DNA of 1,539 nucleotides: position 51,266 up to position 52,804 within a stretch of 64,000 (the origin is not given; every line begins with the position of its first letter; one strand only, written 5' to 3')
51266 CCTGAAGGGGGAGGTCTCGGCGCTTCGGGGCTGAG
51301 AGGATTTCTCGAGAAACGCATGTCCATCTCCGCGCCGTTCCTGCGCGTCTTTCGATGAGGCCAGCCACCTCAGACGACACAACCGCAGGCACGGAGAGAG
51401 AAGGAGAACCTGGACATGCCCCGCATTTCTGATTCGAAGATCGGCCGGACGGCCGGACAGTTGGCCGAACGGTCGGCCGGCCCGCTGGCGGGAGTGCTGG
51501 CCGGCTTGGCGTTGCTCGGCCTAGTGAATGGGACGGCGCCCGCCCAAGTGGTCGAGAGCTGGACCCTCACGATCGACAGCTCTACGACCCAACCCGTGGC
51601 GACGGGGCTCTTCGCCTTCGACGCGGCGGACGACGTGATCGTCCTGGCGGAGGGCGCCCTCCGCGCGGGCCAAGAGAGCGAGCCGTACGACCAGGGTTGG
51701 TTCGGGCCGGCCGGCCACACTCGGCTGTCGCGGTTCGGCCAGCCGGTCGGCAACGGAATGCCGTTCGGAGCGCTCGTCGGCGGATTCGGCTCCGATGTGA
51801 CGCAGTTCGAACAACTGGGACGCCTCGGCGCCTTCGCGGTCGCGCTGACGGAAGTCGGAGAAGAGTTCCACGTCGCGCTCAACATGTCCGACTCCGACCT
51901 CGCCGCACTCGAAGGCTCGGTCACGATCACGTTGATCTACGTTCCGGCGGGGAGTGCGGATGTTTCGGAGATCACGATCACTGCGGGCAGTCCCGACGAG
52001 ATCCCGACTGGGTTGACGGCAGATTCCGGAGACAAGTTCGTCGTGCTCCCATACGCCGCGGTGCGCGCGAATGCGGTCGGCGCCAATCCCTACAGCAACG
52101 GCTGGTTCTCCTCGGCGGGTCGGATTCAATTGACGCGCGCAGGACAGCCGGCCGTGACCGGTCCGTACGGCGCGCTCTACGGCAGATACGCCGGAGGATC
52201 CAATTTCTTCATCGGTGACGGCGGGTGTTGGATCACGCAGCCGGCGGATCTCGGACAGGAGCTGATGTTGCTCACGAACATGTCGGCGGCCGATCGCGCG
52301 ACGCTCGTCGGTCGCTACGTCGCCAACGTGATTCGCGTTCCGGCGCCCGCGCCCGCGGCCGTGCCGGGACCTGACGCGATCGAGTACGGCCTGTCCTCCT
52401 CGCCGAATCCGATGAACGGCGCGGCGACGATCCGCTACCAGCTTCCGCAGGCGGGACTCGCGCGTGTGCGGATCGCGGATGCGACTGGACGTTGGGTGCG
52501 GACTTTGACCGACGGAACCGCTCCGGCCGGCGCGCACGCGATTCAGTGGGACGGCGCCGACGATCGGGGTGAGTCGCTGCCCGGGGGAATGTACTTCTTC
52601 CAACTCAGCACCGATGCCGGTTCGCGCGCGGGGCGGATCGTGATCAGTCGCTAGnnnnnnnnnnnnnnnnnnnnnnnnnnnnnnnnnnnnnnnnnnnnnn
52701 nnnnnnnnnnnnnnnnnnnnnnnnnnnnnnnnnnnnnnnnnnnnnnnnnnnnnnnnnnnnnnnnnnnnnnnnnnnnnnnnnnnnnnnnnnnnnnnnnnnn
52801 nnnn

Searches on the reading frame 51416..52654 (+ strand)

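Call 11: search_protein_families(library=pfam, proteins=[window:51416-52654:+])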
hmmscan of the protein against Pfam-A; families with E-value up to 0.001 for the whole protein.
window:51416-52654:+ (412 aa): 1 family
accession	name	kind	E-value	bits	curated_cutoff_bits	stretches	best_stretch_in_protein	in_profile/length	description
PF13860.13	FlgD_ig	-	1.5e-12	47.8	27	1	338-401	13-77/79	FlgD Ig-like domain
